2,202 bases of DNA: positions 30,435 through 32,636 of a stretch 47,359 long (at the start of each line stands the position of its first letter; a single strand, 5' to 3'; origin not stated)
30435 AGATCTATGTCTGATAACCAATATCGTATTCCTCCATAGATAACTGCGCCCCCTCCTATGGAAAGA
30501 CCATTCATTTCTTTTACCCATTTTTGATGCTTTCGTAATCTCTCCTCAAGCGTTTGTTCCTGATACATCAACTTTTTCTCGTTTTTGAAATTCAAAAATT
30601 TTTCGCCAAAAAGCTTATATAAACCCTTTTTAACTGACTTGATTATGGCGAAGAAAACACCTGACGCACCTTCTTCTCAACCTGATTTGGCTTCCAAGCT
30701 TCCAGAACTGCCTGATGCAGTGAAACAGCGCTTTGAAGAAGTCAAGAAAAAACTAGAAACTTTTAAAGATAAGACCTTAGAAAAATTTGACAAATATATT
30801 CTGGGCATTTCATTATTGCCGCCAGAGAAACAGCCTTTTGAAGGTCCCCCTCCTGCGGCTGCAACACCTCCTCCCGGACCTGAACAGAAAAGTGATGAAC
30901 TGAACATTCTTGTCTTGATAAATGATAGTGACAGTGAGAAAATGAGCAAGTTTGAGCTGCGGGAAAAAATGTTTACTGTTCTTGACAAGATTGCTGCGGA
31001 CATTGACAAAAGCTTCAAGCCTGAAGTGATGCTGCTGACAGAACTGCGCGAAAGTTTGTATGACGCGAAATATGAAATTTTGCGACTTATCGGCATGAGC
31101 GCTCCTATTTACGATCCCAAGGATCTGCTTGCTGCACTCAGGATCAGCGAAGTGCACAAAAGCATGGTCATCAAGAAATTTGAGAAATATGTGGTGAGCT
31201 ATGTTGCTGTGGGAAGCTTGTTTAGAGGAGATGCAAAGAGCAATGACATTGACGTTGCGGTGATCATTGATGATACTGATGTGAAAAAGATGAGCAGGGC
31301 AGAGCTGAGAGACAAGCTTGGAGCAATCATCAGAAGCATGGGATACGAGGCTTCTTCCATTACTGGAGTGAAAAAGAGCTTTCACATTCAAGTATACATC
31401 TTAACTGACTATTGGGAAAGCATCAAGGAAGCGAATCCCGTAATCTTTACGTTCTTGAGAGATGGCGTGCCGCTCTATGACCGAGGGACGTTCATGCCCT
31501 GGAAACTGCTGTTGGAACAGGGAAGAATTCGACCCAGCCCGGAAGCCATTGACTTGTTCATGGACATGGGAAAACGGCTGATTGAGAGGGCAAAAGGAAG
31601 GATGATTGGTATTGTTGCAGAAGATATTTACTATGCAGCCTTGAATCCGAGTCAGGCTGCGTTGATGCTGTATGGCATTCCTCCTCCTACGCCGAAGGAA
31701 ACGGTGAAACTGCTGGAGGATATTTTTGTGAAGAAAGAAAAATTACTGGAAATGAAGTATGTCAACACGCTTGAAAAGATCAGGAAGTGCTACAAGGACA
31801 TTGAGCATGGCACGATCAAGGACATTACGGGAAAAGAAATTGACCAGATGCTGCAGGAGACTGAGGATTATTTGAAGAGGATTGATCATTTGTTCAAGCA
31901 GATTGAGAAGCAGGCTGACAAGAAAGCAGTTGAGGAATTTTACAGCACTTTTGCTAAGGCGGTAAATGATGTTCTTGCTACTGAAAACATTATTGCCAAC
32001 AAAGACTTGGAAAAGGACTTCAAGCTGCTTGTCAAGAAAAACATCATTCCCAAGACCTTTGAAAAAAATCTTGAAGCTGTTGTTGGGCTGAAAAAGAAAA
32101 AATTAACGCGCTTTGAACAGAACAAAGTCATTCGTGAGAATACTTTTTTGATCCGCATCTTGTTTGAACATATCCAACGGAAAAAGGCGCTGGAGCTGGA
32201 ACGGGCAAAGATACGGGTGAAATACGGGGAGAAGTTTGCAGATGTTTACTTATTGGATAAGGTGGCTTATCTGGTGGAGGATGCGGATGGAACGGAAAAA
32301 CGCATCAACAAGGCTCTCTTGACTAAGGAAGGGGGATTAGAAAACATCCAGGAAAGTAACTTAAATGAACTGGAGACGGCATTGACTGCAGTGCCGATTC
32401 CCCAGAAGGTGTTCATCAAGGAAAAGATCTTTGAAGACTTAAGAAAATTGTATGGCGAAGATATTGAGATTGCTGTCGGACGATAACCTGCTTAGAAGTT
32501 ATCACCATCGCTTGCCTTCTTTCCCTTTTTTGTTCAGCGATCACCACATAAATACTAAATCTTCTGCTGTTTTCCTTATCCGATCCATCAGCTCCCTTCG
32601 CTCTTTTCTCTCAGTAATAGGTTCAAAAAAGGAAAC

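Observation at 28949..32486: Divergent pair: membrane-anchored APH-like kinase and an NTase-HEPN-like protein with internal module duplication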

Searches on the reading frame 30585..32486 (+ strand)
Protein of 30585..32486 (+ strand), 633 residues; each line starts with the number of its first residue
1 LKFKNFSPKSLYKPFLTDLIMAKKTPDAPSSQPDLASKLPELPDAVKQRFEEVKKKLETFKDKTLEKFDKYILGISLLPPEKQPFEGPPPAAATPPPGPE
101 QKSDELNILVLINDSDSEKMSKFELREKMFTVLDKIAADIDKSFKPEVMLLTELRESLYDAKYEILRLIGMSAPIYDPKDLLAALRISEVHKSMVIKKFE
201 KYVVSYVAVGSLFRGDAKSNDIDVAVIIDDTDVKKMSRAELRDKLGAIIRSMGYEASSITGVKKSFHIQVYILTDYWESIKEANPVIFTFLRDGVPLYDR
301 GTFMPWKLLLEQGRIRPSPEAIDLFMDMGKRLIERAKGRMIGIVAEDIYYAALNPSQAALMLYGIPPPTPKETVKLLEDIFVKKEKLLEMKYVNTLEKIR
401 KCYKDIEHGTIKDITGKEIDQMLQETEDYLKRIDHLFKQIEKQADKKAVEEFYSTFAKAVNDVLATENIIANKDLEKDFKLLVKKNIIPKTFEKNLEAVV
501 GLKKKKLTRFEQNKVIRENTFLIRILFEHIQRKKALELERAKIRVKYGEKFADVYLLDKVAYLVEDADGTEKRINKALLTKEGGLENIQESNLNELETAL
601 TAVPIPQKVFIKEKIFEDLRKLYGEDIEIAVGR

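Call 3: search_protein_families(library=pfam, proteins=[window:30585-32486:+], max_evalue=1)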
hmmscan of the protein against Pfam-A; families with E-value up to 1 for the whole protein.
window:30585-32486:+ (633 aa): 10 families
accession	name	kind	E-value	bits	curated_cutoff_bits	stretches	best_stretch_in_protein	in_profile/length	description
PF18765.7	Polbeta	-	0.0037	17.8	26.9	1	197-248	5-58/93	Polymerase beta, Nucleotidyltransferase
PF01909.29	NTP_transf_2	-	0.0068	17.2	21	1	199-260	11-65/93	Nucleotidyltransferase domain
PF10838.14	DUF2677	-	0.012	16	27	1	365-406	77-118/155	Protein of unknown function (DUF2677)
PF01934.22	HepT-like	-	0.02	15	23.5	1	420-504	2-88/120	Ribonuclease HepT-like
PF00611.28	FCH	-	0.023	15.4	27.8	0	427-471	31-73/78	Fes/CIP4, and EFC/F-BAR homology domain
PF17107.11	SesA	-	0.043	14.4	26.3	1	401-458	44-100/122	N-terminal domain on NACHT_NTPase and P-loop NTPases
PF14792.12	DNA_pol_B_palm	-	0.066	13.9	25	1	200-252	19-73/113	DNA polymerase beta palm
PF12830.13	Nipped-B_C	-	0.14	12.6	26.4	1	374-467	65-142/186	Sister chromatid cohesion C-terminus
PF19671.4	DUF6174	-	0.16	12.7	23.8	0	406-449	39-84/122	Family of unknown function (DUF6174)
PF19423.4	E3_UBR4_N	-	0.18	9.5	25.1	1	432-496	1308-1374/1578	E3 ubiquitin-protein ligase UBR4 N-terminal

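Call 4: search_protein_families(library=ncbifam, proteins=[window:30585-32486:+], max_evalue=1)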
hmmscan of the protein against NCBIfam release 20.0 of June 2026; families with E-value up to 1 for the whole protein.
window:30585-32486:+ (633 aa): 4 families
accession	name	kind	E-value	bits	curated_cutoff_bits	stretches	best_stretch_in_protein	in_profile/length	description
NF047752.1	MntA_antitoxin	equivalog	0.019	14.8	60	1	204-249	8-53/106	type VII toxin-antitoxin system MntA family adenylyltransferase antitoxin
NF001097.0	PRK00129.1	equivalog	0.021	14.6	114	1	234-299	22-86/209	uracil phosphoribosyltransferase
NF047742.1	antiphage_MADS8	equivalog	0.031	14.2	175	1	412-509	93-191/200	methylation-associated defense system ATP-binding protein MAD8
NF007836.1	PRK10548.1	equivalog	0.036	14.5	116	1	388-456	36-109/110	flagella biosynthesis regulatory protein FliT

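Call 5: find_homologous_proteins(query=window:30585-32486:+)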
Query window:30585-32486:+ (633 aa): 4115 proteins with E <= 0.001 among 8000 candidates; the best 120 are listed.
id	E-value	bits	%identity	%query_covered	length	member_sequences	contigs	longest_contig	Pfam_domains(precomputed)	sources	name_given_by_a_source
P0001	0.0e+0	1325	100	97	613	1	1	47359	-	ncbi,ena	-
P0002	0.0e+0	1122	85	97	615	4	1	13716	-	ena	-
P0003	5.0e-285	965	73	95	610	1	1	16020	-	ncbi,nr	ncbi:MAG: hypothetical protein Q7R56_02610 [Nanoarchaeota archaeon]|nr:hypothetical protein [Nanoarc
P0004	1.4e-284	964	72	97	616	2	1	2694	-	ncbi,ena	ncbi:MAG: hypothetical protein AABW87_02445 [Nanoarchaeota archaeon]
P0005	4.5e-284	962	72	96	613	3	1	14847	-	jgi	-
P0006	5.1e-278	942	100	70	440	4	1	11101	-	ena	-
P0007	3.2e-248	843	65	94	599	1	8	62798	-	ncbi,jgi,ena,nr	ncbi:MAG TPA: hypothetical protein VJB94_01080 [Candidatus Nanoarchaeia archaeon]|nr:hypothetical pr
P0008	8.9e-234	796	62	91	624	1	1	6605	-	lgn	-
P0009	2.2e-230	785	59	97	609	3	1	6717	-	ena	-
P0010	4.9e-230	783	60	94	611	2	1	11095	-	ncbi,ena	-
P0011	5.2e-228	777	59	97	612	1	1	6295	-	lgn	-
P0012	1.2e-227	776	59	94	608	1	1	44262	-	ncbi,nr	ncbi:MAG: hypothetical protein Q8R00_00490 [Candidatus Nanoarchaeia archaeon]|nr:hypothetical protei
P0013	2.2e-227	775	59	97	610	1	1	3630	-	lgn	-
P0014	4.6e-227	774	59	97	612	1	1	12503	-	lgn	-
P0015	1.4e-226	772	57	97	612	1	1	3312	-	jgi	-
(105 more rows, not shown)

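Call 11: find_encoding_contigs(protein=P0002, flank=7000, max_places=2)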
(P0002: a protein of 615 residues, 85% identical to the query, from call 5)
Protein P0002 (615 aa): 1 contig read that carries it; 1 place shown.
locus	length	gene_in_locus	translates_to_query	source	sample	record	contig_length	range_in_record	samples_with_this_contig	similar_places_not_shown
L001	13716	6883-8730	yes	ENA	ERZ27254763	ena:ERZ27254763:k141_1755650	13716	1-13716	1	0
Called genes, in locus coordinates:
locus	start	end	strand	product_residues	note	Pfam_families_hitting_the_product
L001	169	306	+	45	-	PF09853:DUF2080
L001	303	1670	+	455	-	PF13005:zf-IS66 (weak), PF03050:DDE_Tnp_IS66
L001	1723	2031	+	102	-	PF00338:Ribosomal_S10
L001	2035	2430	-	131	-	-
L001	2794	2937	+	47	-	-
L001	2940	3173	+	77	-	-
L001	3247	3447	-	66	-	-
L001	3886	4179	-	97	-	PF01866:Diphthamide_syn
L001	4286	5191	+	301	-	PF04014:MazE_antitoxin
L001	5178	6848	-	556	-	PF01636:APH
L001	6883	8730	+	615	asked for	-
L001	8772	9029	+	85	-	PF01247:Ribosomal_L35Ae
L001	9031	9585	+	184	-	PF00252:Ribosomal_L16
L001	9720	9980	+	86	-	-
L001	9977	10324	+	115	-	-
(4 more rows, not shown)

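Call 12: find_encoding_contigs(protein=P0003, flank=7000, max_places=2)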
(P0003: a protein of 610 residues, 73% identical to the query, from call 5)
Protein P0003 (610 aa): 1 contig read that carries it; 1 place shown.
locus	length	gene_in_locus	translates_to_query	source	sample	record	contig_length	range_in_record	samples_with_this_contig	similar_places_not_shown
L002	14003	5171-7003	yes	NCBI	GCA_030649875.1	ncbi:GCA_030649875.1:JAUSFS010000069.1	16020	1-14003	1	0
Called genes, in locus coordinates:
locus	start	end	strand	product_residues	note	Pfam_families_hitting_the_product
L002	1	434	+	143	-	PF00551:Formyl_trans_N (weak)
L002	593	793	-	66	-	-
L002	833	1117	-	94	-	PF01866:Diphthamide_syn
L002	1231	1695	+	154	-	PF00160:Pro_isomerase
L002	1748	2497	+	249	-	PF13599:Pentapeptide_4 (weak), PF00805:Pentapeptide (weak), PF13576:Pentapeptide_3 (faint), PF00805:Pentapeptide (weak), PF13599:Pentapeptide_4 (weak), PF00805:Pentapeptide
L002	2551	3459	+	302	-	PF04014:MazE_antitoxin (weak)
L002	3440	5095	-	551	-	PF01636:APH (weak)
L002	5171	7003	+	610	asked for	-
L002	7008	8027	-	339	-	-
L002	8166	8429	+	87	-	PF01247:Ribosomal_L35Ae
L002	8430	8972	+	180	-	PF00252:Ribosomal_L16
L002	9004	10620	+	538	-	PF01326:PPDK_N, PF02896:PEP-utilizers_C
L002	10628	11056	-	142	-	-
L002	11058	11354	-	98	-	-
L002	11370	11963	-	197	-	-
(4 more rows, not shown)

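Call 13: find_related_loci(query=A1, collection=genome_contigs, flank=8000)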
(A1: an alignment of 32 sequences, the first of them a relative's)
Query A1 (613 aa) in genome_contigs; peptide patterns used: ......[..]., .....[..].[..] (x = any residue, [..] = any of these).
599 stretches matched a pattern (row limit reached: there are more); 593 encode a relative of the query (tblastn E <= 1e-3); the best 80 are kept; 80 distinct loci.
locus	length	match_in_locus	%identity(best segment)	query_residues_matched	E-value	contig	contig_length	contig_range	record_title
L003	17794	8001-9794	59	16-612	0e+0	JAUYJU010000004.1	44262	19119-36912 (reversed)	MAG: Candidatus Nanoarchaeia archaeon isolate C24_metabat.bin.162 C24_k141_862894, whole genome shotgun sequence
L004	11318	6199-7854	63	44-612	0e+0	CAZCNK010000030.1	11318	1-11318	MAG TPA_asm: Candidatus Woesearchaeota archaeon isolate SRP269290_co2_138 genome assembly, contig: NODE_7126_length_1131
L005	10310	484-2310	56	8-609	0e+0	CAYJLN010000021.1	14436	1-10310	MAG TPA_asm: Candidatus Woesearchaeota archaeon isolate ERP125453_co1_106 genome assembly, contig: NODE_4430_length_1443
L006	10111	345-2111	58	10-612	0e+0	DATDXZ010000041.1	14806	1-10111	MAG TPA_asm: Candidatus Nanoarchaeia archaeon isolate SMAG_U8152 k141_1505924, whole genome shotgun sequence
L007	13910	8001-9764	58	6-612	0e+0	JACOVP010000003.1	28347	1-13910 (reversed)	MAG: Candidatus Woesearchaeota archaeon isolate NC_groundwater_103_Ag_S-0.1um_41_78 S_p1_S3_170907_scaffold_164736, whol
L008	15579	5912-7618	59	26-612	0e+0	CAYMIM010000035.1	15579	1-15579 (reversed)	MAG TPA_asm: Candidatus Woesearchaeota archaeon isolate binchicken_co203_642 genome assembly, contig: k141_3977438, whol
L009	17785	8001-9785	55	10-612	0e+0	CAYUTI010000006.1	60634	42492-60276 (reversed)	MAG TPA_asm: Candidatus Woesearchaeota archaeon isolate SRP319275_co4_113 genome assembly, contig: NODE_267_length_60634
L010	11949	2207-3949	56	17-612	0e+0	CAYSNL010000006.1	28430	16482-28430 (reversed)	MAG TPA_asm: Candidatus Woesearchaeota archaeon isolate binchicken_co38_1257 genome assembly, contig: NODE_3404_length_2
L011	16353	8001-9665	56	52-611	0e+0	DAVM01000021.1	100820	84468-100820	MAG TPA_asm: Candidatus Woesearchaeota archaeon UBA489 UBA489_contig_7848, whole genome shotgun sequence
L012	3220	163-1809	57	47-611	0e+0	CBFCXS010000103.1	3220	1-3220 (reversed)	MAG TPA_asm: Candidatus Woesearchaeota archaeon isolate SRR26215688_concoct_3 genome assembly, contig: ERZ25073478.45978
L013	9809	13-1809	53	8-612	0e+0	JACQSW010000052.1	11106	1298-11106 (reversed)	MAG: Candidatus Woesearchaeota archaeon isolate NC_groundwater_1395_Ag_S-0.2um_39_41 S_p2_S4_coassembly_k141_1575524, wh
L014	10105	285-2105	53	4-609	0e+0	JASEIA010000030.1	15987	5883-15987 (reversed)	MAG: Nanoarchaeota archaeon isolate Yes70-37 NODE_30_length_15987_cov_5.757532, whole genome shotgun sequence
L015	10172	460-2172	58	40-612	0e+0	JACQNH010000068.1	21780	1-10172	MAG: Candidatus Woesearchaeota archaeon isolate NC_groundwater_1250_Ag_S-0.1um_29_154 S_p1_S3_coassembly_k141_1661771, w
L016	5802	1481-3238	57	6-612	0e+0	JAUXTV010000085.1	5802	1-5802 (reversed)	MAG: Candidatus Woesearchaeota archaeon isolate C13_metabat.bin.27_sub C13_k141_367537, whole genome shotgun sequence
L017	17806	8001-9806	55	7-612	0e+0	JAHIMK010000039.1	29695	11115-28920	MAG: Nanoarchaeota archaeon isolate KR13_N2.mb.68 KR13_N2.mb.68_k141_188234, whole genome shotgun sequence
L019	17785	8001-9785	55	18-612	0e+0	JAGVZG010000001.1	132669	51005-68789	Candidatus Woesearchaeota archaeon isolate RIFCSPHIGHO2_02_FULL_30_43 rifcsphigho2_02_scaffold_92, whole genome shotgun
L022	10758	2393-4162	55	19-612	0e+0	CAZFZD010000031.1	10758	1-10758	MAG TPA_asm: Candidatus Woesearchaeota archaeon isolate SRP332253_co1_141 genome assembly, contig: NODE_10325_length_107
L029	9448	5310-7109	51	6-612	0e+0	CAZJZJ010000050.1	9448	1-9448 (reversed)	MAG TPA_asm: uncultured Methanosarcinales archaeon isolate SRP077602_co6_417 genome assembly, contig: NODE_11075_length_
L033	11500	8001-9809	53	7-609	0e+0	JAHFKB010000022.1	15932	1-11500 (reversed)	MAG: archaeon isolate nzgw40 NODE_5190_length_15933_cov_4.474766, whole genome shotgun sequence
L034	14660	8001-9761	51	19-612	0e+0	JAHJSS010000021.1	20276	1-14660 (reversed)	MAG: Nanoarchaeota archaeon isolate OS_PC_MetaG.mb.26 OS_PC_MetaG.mb.26_k141_191565, whole genome shotgun sequence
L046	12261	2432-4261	49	10-609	0e+0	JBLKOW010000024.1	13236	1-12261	MAG: Candidatus Woesearchaeota archaeon isolate MAG.4 NODE_12832_length_13236_cov_12.158295, whole genome shotgun sequen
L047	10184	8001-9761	50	19-612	0e+0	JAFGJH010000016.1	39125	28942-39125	MAG: Candidatus Woesearchaeota archaeon isolate Zod_Metabat.265 k87_6049107, whole genome shotgun sequence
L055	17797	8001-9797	51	10-612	0e+0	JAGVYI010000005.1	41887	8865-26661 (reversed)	Candidatus Woesearchaeota archaeon isolate RIFCSPHIGHO2_01_FULL_39_22 rifcsphigho2_01_scaffold_1364, whole genome shotgu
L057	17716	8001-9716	54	24-612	0e+0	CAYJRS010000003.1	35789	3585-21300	MAG TPA_asm: Candidatus Woesearchaeota archaeon isolate ERP125453_co1_447 genome assembly, contig: NODE_932_length_35789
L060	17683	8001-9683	54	40-609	0e+0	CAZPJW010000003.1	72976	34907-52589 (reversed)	MAG TPA_asm: Candidatus Woesearchaeota archaeon isolate binchicken_co141_105 genome assembly, contig: NODE_1388_length_7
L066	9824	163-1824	53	40-611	0e+0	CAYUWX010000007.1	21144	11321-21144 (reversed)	MAG TPA_asm: Candidatus Woesearchaeota archaeon isolate binchicken_co141_129 genome assembly, contig: NODE_10951_length_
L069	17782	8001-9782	50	10-612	0e+0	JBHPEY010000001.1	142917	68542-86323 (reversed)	Nanoarchaeota archaeon isolate SAG AM-311-I03 NODE_1_length_142917_cov_32.160400, whole genome shotgun sequence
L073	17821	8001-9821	50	10-612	0e+0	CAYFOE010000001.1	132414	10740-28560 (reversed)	MAG TPA_asm: Candidatus Woesearchaeota archaeon isolate ERP019367_co1_77 genome assembly, contig: NODE_174_length_132414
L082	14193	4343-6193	49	4-611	0e+0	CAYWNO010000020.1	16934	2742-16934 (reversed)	MAG TPA_asm: uncultured Methanosarcinales archaeon isolate SRP178908_co1_9 genome assembly, contig: NODE_2189_length_169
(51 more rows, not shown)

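Call 18: predict_structure(alignment_id=A1)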
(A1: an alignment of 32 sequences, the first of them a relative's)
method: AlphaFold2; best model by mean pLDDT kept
length: 613 residues; sequences in the alignment: 32
mean_pLDDT: 76.6   pTM: 0.50
mean pLDDT of the five models: 76.6, 73.8, 73.2, 68.9, 68.8
residues with pLDDT >= 90: 31; 70-90: 450; 50-70: 86; < 50: 46
segments of 3 or more residues with pLDDT < 50: 1-20, 63-82, 320-322
pLDDT, mean of each block of 10 residues (from residue 1): 34 41 66 86 87 86 40 37 74 73 82 90 88 83 84 84 86 87 85 60 83 70 81 83 77 78 63 82 67 56 69 68 68 83 71 86 89 90 78 78 87 85 78 86 85 87 86 84 76 79 82 76 82 84 76 83 83 81 68 80 79 53
secondary structure, 60 per line:
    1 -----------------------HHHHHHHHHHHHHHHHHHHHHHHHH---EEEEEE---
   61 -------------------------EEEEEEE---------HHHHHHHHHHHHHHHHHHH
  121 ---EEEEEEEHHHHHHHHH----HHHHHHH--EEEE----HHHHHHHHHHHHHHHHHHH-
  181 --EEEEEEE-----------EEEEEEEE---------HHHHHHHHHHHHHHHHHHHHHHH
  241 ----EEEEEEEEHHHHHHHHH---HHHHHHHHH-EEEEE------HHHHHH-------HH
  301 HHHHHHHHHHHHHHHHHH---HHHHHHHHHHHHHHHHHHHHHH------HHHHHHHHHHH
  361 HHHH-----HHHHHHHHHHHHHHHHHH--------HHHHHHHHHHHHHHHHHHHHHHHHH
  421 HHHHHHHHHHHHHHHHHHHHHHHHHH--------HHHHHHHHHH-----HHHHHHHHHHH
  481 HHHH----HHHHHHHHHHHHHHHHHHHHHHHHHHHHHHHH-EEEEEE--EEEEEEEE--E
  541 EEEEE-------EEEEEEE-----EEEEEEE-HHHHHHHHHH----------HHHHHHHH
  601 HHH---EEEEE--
elements in order: H24-48 E52-57 E86-92 H102-120 E124-130 H131-139 H144-150 E153-156 H161-179 E183-189 E201-208 H218-240 E245-252 H253-261 H265-273 E275-279 H286-291 H299-318 H322-343 H350-364 H370-387 H396-446 H455-464 H470-484 H489-520 E522-527 E530-537 E540-545 E553-559 E565-571 H573-582 H593-603 E607-611

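Call 21: fold_search(model_id=the predicted structure, library=pdb)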
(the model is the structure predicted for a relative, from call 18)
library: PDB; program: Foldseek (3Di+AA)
matches with E <= 10: 956; with E <= 0.001: 0
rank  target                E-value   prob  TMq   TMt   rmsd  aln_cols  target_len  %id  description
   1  9dbj_B                2.8e-03  1.00  0.20  0.48  10.3       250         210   15  Structure of Hailong HalB R164A mutant with non-hydrolyzable dATP (released 2025-05-07)
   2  2hsb                  3.2e-03  1.00  0.18  0.81   2.1       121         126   18  Crystal structure of a hepn domain containing protein (af_0298) from archaeoglobus fulgidus at 1.95 A resolution (released 2006-08-15)
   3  9dbj_D                4.2e-03  1.00  0.19  0.46  12.5       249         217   14  Structure of Hailong HalB R164A mutant with non-hydrolyzable dATP (released 2025-05-07)
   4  9dbi_A                4.4e-03  1.00  0.20  0.47  12.7       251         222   14  Structure of Hailong HalB D21A/D23A mutant (released 2025-05-07)
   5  9dbi_D                5.4e-03  1.00  0.23  0.54   7.4       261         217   14  Structure of Hailong HalB D21A/D23A mutant (released 2025-05-07)
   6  9dbj_C                5.9e-03  1.00  0.19  0.46  12.9       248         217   14  Structure of Hailong HalB R164A mutant with non-hydrolyzable dATP (released 2025-05-07)
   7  9dbj_A                7.5e-03  1.00  0.20  0.46  12.6       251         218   15  Structure of Hailong HalB R164A mutant with non-hydrolyzable dATP (released 2025-05-07)
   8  9dbj_E                7.9e-03  1.00  0.19  0.44  11.7       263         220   14  Structure of Hailong HalB R164A mutant with non-hydrolyzable dATP (released 2025-05-07)
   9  9dbj_F                1.2e-02  1.00  0.20  0.47  12.3       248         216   15  Structure of Hailong HalB R164A mutant with non-hydrolyzable dATP (released 2025-05-07)
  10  9dbh_A                1.2e-02  1.00  0.21  0.48   9.6       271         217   13  Structure of Hailong HalB in complex with oligodeoxyadenylate (released 2025-05-07)
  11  9dbi_C                1.8e-02  1.00  0.20  0.47  12.5       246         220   13  Structure of Hailong HalB D21A/D23A mutant (released 2025-05-07)
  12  9dbh_B                2.5e-02  0.99  0.19  0.45  12.4       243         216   14  Structure of Hailong HalB in complex with oligodeoxyadenylate (released 2025-05-07)
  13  9dbh_D                3.4e-02  0.99  0.19  0.47  12.7       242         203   14  Structure of Hailong HalB in complex with oligodeoxyadenylate (released 2025-05-07)
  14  9dbi_B                4.2e-02  0.99  0.19  0.46  12.6       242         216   14  Structure of Hailong HalB D21A/D23A mutant (released 2025-05-07)
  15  8xeh_E                6.7e-02  1.00  0.13  0.66   3.9       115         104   16  Crystal structure of HEPN-MNT complex (released 2024-12-18)
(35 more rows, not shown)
